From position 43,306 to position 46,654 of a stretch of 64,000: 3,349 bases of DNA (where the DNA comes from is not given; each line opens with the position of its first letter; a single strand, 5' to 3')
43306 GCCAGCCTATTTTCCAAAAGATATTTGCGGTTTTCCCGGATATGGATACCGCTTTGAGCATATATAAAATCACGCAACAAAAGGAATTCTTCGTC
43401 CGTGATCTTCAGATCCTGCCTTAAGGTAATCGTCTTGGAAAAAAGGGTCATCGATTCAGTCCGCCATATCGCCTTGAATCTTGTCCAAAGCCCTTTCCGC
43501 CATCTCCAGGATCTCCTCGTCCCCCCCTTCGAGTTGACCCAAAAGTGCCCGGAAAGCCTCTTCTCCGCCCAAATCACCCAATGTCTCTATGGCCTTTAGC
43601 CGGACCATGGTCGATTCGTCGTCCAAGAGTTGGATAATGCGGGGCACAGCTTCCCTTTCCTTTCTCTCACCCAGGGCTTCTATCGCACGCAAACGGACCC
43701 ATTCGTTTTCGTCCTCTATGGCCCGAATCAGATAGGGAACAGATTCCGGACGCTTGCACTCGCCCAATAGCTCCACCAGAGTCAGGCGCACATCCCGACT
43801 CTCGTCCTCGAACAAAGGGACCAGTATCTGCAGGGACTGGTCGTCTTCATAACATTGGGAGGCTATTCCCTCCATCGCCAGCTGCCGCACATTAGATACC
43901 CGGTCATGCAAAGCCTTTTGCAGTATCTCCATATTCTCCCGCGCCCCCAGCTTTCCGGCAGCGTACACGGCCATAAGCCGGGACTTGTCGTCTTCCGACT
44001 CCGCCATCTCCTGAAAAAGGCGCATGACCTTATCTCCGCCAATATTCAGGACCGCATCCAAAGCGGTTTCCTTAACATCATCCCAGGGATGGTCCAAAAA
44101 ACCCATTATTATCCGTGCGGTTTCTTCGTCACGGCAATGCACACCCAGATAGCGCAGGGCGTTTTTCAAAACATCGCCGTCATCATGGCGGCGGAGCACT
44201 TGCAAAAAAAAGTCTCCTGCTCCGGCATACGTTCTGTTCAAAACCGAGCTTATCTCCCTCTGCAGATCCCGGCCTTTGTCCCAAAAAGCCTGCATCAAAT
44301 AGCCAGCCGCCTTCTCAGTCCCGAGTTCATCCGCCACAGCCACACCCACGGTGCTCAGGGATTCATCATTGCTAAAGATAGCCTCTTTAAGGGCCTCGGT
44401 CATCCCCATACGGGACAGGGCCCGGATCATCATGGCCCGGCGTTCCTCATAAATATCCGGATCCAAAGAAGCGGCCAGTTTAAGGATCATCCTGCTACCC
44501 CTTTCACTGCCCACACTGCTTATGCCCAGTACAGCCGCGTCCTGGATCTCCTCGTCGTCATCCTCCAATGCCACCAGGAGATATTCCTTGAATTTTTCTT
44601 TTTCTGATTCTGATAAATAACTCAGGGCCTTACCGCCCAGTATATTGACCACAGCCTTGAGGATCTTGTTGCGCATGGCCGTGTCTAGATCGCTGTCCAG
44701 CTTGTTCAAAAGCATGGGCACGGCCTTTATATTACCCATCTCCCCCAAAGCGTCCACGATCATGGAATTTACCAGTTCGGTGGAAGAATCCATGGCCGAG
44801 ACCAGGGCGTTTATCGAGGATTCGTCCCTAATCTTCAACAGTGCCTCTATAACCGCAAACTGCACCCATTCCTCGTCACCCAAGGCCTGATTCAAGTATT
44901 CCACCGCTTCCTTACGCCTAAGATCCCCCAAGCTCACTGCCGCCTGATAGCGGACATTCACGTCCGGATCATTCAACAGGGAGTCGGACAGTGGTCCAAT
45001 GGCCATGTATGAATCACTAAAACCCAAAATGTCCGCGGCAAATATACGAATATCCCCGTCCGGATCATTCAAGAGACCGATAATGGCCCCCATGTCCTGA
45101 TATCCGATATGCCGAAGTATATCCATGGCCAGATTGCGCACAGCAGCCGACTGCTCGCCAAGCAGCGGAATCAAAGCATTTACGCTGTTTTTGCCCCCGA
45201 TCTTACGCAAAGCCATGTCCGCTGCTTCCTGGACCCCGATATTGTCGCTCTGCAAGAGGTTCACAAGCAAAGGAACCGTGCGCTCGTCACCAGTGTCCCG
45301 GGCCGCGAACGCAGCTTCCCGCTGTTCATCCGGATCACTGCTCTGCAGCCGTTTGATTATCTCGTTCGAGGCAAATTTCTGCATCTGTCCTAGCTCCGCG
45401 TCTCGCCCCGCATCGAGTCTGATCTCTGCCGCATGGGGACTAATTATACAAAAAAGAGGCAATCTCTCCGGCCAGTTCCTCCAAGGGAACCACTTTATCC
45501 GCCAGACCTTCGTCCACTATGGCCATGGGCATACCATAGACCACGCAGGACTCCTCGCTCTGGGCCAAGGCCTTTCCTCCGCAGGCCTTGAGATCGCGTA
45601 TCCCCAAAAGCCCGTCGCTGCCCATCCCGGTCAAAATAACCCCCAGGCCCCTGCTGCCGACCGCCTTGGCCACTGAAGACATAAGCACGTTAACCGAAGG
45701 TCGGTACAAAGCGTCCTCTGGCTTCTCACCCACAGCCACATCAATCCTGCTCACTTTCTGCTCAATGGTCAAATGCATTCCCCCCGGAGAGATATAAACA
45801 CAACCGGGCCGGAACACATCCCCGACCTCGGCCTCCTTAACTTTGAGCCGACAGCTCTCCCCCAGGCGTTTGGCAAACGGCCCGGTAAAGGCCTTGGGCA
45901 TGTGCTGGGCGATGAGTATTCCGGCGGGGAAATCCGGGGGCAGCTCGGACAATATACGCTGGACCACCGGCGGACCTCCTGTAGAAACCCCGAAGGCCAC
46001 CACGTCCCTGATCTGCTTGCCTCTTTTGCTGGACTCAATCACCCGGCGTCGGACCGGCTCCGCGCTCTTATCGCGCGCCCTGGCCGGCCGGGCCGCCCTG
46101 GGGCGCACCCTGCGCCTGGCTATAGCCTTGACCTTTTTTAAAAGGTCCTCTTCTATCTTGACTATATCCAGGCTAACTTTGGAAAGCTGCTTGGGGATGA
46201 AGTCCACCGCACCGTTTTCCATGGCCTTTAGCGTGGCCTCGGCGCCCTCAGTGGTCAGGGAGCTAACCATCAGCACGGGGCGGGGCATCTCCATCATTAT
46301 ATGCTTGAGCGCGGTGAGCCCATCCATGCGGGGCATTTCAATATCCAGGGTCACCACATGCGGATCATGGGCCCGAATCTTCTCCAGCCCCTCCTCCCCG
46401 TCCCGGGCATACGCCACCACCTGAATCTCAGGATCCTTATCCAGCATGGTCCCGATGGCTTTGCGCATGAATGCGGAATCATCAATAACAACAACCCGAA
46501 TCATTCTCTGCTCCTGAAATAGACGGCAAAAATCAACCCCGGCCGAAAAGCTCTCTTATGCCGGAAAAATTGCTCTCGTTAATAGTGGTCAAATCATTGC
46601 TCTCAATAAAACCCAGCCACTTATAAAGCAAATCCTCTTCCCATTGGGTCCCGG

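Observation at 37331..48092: Nine-gene chemosensory operon with built-in c-di-GMP turnover and sensing modules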

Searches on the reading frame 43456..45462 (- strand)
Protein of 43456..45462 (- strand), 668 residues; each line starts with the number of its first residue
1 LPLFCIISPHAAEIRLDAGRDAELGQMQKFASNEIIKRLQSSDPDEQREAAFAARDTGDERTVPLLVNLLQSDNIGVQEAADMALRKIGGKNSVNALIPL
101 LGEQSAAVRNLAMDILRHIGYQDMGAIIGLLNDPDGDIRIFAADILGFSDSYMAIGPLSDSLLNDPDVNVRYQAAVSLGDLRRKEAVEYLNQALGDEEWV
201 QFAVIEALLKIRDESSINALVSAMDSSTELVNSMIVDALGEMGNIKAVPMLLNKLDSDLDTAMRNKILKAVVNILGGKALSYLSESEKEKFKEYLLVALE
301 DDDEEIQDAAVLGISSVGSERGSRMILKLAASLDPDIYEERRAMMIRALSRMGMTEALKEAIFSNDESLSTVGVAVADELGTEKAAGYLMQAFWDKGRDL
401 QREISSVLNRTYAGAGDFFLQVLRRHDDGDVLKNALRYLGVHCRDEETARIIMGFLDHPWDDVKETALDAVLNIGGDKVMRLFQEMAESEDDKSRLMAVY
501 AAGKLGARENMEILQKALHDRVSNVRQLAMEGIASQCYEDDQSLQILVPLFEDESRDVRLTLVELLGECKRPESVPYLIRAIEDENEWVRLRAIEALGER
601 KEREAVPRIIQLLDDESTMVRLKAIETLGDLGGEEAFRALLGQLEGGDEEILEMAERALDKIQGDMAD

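Call 4: search_protein_families(library=pfam, proteins=[window:43456-45462:-], max_evalue=0.01)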
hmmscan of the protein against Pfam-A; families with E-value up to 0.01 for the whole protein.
window:43456-45462:- (668 aa): 13 families
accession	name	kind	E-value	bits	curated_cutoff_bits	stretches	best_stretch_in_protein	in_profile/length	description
PF13646.12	HEAT_2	-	5e-83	273.9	27.7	10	583-659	10-87/88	HEAT repeats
PF02985.28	HEAT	-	6.3e-33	110.1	23.5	1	606-631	2-27/31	HEAT repeat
PF03130.22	HEAT_PBS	-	4.4e-23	79.6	20.9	1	589-615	1-27/27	PBS lyase HEAT-like repeat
PF13513.12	HEAT_EZ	-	4.6e-18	65.7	27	0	603-629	27-53/55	HEAT-like repeat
PF00514.29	Arm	-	6.1e-12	45.6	20.6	0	62-81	13-32/41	Armadillo/beta-catenin-like repeat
PF01602.26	Adaptin_N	-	7.3e-08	31.9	37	0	508-634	113-259/524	Adaptin N terminal region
PF21581.3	SCD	-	2.4e-07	31.4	27.5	0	611-641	37-67/75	Stromalin conservative domain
PF12717.13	Cnd1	-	7.8e-06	26.5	26.4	0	569-603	54-88/162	non-SMC mitotic condensation complex subunit 1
PF24768.1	ARM_ARMC5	-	2.1e-05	24.5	79.9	0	599-645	150-196/289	ARMC5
PF20168.4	PDS5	-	0.00021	19.7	27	1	478-631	242-387/1053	Sister chromatid cohesion protein PDS5 protein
PF25786.1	HEAT_GCN1_C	-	0.00023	21.6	27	0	248-337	25-113/151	GCN1-like, C-terminal HEAT repeats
PF18991.6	DUF5724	-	0.0017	16.9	25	1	486-605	438-556/1214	Family of unknown function (DUF5724)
PF12755.13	Vac14_Fab1_bd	-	0.0079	17.2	22.1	0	604-628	27-51/97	Vacuolar 14 Fab1-binding region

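Call 26: search_protein_families(library=ncbifam, proteins=[window:43456-45384:-], max_evalue=0.001)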
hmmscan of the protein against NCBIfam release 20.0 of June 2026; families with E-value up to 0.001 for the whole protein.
window:43456-45384:- (642 aa): 8 families
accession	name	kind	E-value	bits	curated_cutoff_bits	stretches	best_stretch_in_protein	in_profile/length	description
NF045915.1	PhycobilmeDegNblB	equivalog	3.2e-46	157.5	300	2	117-259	56-199/214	phycobilisome degradation protein NblB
NF058502.1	phyc_lyase_CpcE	equivalog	2.6e-21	76.3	330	3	137-240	11-124/260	C-phycocyanin alpha-cysteine-84 phycocyanobilin lyase subunit CpcE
TIGR02270.1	TIGR02270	subfamily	1.6e-20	73.5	206.8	2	15-231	66-280/410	TIGR02270 family protein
NF010374.0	PRK13800.1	equivalog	2.6e-19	69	1196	3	8-234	626-854/898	fumarate reductase/succinate dehydrogenase flavoprotein subunit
NF058515.1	phyc_lyase_CpcF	equivalog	4e-17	62.5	220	1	148-293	19-164/200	C-phycocyanin alpha-cysteine-84 phycocyanobilin lyase subunit CpcF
NF007244.0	PRK09687.1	equivalog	5.3e-14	52.2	275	1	451-636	90-282/285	putative lyase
NF058505.1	phyc_lyase_CpeY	equivalog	1.1e-12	47.3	600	0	529-609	29-114/419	C-phycoerythrin alpha-cysteine-82 phycoerythrobilin lyase CpeY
NF045662.1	DVU0298_fam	equivalog_domain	3e-10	40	75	0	530-573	9-51/213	DVU0298 family protein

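Call 50: find_homologous_proteins(query=window:43456-45384:-, max_evalue=1e-10)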
Query window:43456-45384:- (642 aa): 973 proteins with E <= 1e-10 among 8000 candidates; the best 120 are listed.
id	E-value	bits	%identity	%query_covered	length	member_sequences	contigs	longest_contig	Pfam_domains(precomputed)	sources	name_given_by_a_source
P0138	0.0e+0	1097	81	100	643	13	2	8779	PF21581.4,PF12717.14,PF00514.30,PF25786.1,PF02985.29,PF03130.23,PF20168.5,PF13513.13,PF01602.27,PF13646.13,PF23227.2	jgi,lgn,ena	-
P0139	1.1e-288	977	72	100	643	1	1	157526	PF21581.4,PF00514.30,PF25786.1,PF02985.29,PF03130.23,PF20168.5,PF13513.13,PF01602.27,PF13646.13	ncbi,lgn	-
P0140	5.2e-286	968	72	100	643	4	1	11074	PF21581.4,PF12717.14,PF00514.30,PF25786.1,PF02985.29,PF03130.23,PF13513.13,PF01602.27,PF13646.13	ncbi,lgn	ncbi:MAG: HEAT repeat domain-containing protein [Desulfovibrionales bacterium]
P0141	2.4e-279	946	99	70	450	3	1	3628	PF00514.30,PF02985.29,PF03130.23,PF13513.13,PF13646.13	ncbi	ncbi:MAG: HEAT repeat domain-containing protein, partial [Desulfonatronovibrionaceae bacterium]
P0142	2.9e-224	764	58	100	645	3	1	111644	PF23271.2,PF12717.14,PF00514.30,PF25786.1,PF02985.29,PF22956.3,PF03130.23,PF13513.13,PF01602.27,PF13646.13,PF23227.2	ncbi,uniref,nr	ncbi:HEAT repeat domain-containing protein [Desulfohalobiaceae bacterium Ax17]|uniref:HEAT repeat do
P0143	1.4e-207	709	56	98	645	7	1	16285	PF12717.14,PF00514.30,PF25786.1,PF02985.29,PF03130.23,PF13513.13,PF01602.27,PF13646.13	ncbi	-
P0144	1.9e-207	709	54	99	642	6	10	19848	PF12717.14,PF00514.30,PF02985.29,PF03130.23,PF13513.13,PF01602.27,PF13646.13,PF23227.2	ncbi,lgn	ncbi:MAG: HEAT repeat domain-containing protein [Desulfonatronovibrio sp.]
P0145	1.7e-206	706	54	99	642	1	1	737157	PF12717.14,PF00514.30,PF02985.29,PF03130.23,PF13513.13,PF01602.27,PF13646.13,PF23227.2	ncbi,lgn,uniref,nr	ncbi:HEAT repeat domain-containing protein [Desulfonatronovibrio hydrogenovorans]|uniref:HEAT repeat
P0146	3.0e-203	695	54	99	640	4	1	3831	PF12717.14,PF00514.30,PF02985.29,PF03130.23,PF13513.13,PF01602.27,PF14663.12,PF13646.13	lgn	-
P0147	1.4e-202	693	54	99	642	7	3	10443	PF00514.30,PF25786.1,PF02985.29,PF03130.23,PF13513.13,PF01602.27,PF13646.13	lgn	-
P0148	1.5e-202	693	53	99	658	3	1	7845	PF12717.14,PF00514.30,PF02985.29,PF03130.23,PF13513.13,PF01602.27,PF13646.13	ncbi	-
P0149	8.0e-202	690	54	98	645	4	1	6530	PF12717.14,PF11791.15,PF00514.30,PF25786.1,PF02985.29,PF03130.23,PF13513.13,PF01602.27,PF14663.12,PF13646.13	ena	-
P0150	2.8e-200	685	53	98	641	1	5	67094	PF12717.14,PF00514.30,PF25786.1,PF02985.29,PF03130.23,PF23702.3,PF13513.13,PF01602.27,PF14663.12,PF13646.13,PF23227.2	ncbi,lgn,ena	-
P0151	1.2e-199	683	54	99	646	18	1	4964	PF21581.4,PF12717.14,PF00514.30,PF25786.1,PF02985.29,PF22956.3,PF03130.23,PF13513.13,PF01602.27,PF13646.13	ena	-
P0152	1.5e-199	683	51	99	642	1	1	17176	PF00514.30,PF10363.16,PF25786.1,PF02985.29,PF03130.23,PF13513.13,PF01602.27,PF13646.13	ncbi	-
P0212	1.2e-183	630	50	98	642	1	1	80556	PF12717.14,PF00514.30,PF02985.29,PF03130.23,PF20168.5,PF13513.13,PF13646.13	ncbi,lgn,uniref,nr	ncbi:hypothetical protein NNJEOMEG_03386 [Fundidesulfovibrio magnetotacticus]|uniref:HEAT repeat dom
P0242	2.6e-180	619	49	98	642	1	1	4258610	PF21581.4,PF12717.14,PF00514.30,PF02985.29,PF03130.23,PF13513.13,PF13646.13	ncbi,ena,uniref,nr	ncbi:HEAT repeat domain-containing protein [Maridesulfovibrio sp.]|uniref:HEAT repeat domain-contain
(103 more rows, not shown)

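Call 51: find_encoding_contigs(protein=P0242, flank=9000, max_places=1)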
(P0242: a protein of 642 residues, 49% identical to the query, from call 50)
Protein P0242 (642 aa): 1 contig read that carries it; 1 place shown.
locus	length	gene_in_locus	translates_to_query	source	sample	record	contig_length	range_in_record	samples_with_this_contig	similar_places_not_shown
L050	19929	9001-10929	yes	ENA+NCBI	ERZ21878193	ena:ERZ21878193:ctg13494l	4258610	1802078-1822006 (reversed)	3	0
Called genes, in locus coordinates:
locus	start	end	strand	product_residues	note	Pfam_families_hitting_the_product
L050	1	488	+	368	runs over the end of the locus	-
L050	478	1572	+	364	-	PF04632:FUSC, PF06081:ArAE_1 (weak), PF13515:FUSC_2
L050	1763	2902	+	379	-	PF01594:AI-2E_transport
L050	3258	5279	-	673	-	PF13576:Pentapeptide_3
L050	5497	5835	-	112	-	PF05534:HicB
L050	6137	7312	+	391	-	PF01610:DDE_Tnp_ISL3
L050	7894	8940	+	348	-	PF00072:Response_reg, PF01339:CheB_methylest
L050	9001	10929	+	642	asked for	PF00514:Arm (faint), PF02985:HEAT (faint), PF03130:HEAT_PBS (faint), PF13513:HEAT_EZ (faint), PF13646:HEAT_2, PF12717:Cnd1 (faint), PF21581:SCD (faint), PF13646:HEAT_2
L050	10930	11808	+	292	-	PF03705:CheR_N, PF01739:CheR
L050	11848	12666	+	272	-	PF00142:Fer4_NifH (faint), PF02374:ArsA_ATPase, PF06564:CBP_BcsQ, PF09140:MipZ (weak), PF10609:ParA, PF13614:AAA_31, PF01656:CbiA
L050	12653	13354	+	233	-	PF01584:CheW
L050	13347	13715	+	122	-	PF00072:Response_reg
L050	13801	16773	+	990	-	-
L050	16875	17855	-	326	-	-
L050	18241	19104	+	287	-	PF07719:TPR_2 (faint), PF13432:TPR_16 (faint), PF13525:YfiO (weak), PF13181:TPR_8 (faint), PF13174:TPR_6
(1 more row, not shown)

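Call 52: find_encoding_contigs(protein=P0212, flank=9000, max_places=1)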
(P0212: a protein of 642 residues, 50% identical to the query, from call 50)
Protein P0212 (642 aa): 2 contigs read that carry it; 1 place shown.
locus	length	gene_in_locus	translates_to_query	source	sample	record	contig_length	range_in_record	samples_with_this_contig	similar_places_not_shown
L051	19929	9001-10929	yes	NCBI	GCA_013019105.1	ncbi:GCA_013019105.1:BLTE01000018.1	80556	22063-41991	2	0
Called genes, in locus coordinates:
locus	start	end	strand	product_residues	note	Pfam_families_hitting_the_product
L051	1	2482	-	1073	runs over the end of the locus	PF08455:SNF2_assoc, PF00176:SNF2-rel_dom, PF04851:ResIII, PF00271:Helicase_C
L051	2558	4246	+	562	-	PF00496:SBP_bac_5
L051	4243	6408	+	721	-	PF01966:HD, PF13328:HD_4, PF04607:RelA_SpoT, PF02824:TGS, PF19296:RelA_AH, PF28438:RelA_RIS, PF01842:ACT (weak), PF13291:ACT_4, +1 more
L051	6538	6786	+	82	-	-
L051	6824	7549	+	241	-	PF05711:TylF, PF13578:Methyltransf_24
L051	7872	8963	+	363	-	PF00072:Response_reg, PF01339:CheB_methylest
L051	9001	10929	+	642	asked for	PF03130:HEAT_PBS (faint), PF13513:HEAT_EZ (faint), PF13646:HEAT_2, PF00514:Arm (faint), PF02985:HEAT (faint), PF13646:HEAT_2, PF12717:Cnd1 (faint), PF13646:HEAT_2, +1 more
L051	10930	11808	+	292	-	PF03705:CheR_N, PF01739:CheR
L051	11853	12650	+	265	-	PF00142:Fer4_NifH (faint), PF01656:CbiA, PF02374:ArsA_ATPase (faint), PF06564:CBP_BcsQ, PF09140:MipZ (weak), PF10609:ParA (weak), PF13614:AAA_31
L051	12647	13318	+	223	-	PF01584:CheW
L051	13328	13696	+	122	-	PF00072:Response_reg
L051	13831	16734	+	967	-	-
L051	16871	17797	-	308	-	-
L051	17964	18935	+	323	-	PF13432:TPR_16 (faint), PF07719:TPR_2 (faint), PF13428:TPR_14 (faint), PF13525:YfiO, PF13174:TPR_6 (faint)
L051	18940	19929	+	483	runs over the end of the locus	PF02481:DNA_processg_A, PF17782:WHD_DprA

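Call 55: find_related_loci(query=A2, collection=metagenome_contigs, flank=10000)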
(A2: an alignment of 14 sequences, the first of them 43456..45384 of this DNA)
Query A2 (642 aa) in metagenome_contigs; peptide patterns used: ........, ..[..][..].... (x = any residue, [..] = any of these).
451 stretches matched a pattern; 174 encode a relative of the query (tblastn E <= 1e-3); the best 80 are kept; 80 distinct loci.
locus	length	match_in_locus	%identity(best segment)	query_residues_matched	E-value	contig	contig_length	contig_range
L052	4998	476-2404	81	1-642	0e+0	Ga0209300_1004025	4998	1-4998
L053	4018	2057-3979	81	1-642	0e+0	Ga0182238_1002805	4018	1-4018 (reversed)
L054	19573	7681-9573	56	7-641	0e+0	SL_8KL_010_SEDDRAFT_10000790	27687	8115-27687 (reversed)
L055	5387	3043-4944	54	5-637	0e+0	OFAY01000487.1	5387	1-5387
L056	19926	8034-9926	54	7-641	0e+0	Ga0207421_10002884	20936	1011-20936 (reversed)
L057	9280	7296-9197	54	5-637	0e+0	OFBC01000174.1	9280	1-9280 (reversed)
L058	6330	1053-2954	53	5-637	0e+0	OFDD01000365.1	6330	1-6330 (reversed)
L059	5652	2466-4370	52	6-638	0e+0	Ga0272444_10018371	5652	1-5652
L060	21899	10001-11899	53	6-638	0e+0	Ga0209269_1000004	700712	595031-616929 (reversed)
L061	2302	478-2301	53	5-621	0e+0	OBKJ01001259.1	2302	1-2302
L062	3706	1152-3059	53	6-642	0e+0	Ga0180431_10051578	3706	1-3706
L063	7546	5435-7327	53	8-637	0e+0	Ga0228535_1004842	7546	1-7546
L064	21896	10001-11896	52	6-637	0e+0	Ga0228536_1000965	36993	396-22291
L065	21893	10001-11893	51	7-637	0e+0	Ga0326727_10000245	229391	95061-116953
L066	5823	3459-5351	51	7-637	0e+0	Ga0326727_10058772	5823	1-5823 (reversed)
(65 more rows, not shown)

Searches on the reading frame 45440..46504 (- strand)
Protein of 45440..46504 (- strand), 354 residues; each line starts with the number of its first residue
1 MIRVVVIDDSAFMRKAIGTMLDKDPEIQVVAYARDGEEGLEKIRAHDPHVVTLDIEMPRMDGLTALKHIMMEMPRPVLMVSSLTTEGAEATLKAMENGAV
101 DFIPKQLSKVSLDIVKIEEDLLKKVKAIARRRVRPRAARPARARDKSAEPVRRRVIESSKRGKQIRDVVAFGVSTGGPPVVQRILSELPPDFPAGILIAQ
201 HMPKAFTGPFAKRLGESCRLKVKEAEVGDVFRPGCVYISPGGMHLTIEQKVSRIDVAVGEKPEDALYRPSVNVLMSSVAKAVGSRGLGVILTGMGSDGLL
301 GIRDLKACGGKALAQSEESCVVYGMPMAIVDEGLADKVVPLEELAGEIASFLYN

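Call 4: search_protein_families(library=pfam, proteins=[window:45440-46504:-], max_evalue=0.01)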
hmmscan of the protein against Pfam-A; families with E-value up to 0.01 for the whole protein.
window:45440-46504:- (354 aa): 2 families
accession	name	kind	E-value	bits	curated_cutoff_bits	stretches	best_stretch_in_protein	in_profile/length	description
PF01339.22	CheB_methylest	-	2.7e-62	210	24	1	169-348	1-174/174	CheB methylesterase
PF00072.30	Response_reg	-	3.3e-21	76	30.2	1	4-111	1-105/111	Response regulator receiver domain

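Call 26: search_protein_families(library=ncbifam, proteins=[window:45440-46504:-], max_evalue=0.001)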
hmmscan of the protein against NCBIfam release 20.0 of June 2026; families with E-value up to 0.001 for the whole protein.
window:45440-46504:- (354 aa): 75 families (the best 25 are shown)
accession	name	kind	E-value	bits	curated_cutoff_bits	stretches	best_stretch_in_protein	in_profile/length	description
NF001965.0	PRK00742.1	subfamily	4.5e-128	427.4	293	1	2-350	4-351/357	chemotaxis-specific protein-glutamate methyltransferase CheB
NF009206.0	PRK12555.1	subfamily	1.4e-101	339.8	342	1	2-351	1-335/340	chemotaxis-specific protein-glutamate methyltransferase CheB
NF007935.0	PRK10651.1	equivalog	8.1e-16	57.9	250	1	3-109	8-113/216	two-component system response regulator NarL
NF008677.0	PRK11697.1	equivalog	1e-15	57.8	246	1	1-112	1-108/238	two-component system response regulator BtsR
NF041367.1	CheY_Halo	equivalog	2.7e-15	56.8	200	1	4-111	1-105/114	chemotaxis protein CheY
TIGR02875.1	spore_0_A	equivalog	5.6e-15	55.3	200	1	2-131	3-135/262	sporulation transcription factor Spo0A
NF052445.1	RespRegMctR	equivalog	1.4e-14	54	300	1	2-109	2-108/205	two-component system response regulator MctR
NF008469.0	PRK11361.1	equivalog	2.1e-13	49.8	714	1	3-110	6-110/461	acetoacetate metabolism transcriptional regulator AtoC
NF041733.1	resp_reg_CseB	equivalog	4.6e-13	49.1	350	1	3-137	2-123/228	two-component system response regulator CseB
NF007018.1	PRK09483.1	equivalog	1.8e-12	47.4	280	1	1-107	1-106/217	UvrY/SirA/GacA family response regulator transcription factor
NF045944.1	ResRegRpaBCyano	equivalog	2.2e-12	46.8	330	1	5-139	1-129/229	response regulator transcription factor RpaB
NF051870.1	NAssimRespRegNtrX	equivalog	3.4e-11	42.7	600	1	3-112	3-111/452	nitrogen assimilation response regulator NtrX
NF047785.1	respo_reg_MadR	equivalog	3.7e-11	42.8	300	1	2-110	1-111/209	MadR family response regulator transcription factor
NF006900.1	PRK09390.1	equivalog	4.7e-11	42.6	255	1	3-173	6-158/203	response regulator FixJ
NF040689.1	MtrAB_MtrA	equivalog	5.4e-11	42.3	300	1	4-117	1-109/219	MtrAB system response regulator MtrA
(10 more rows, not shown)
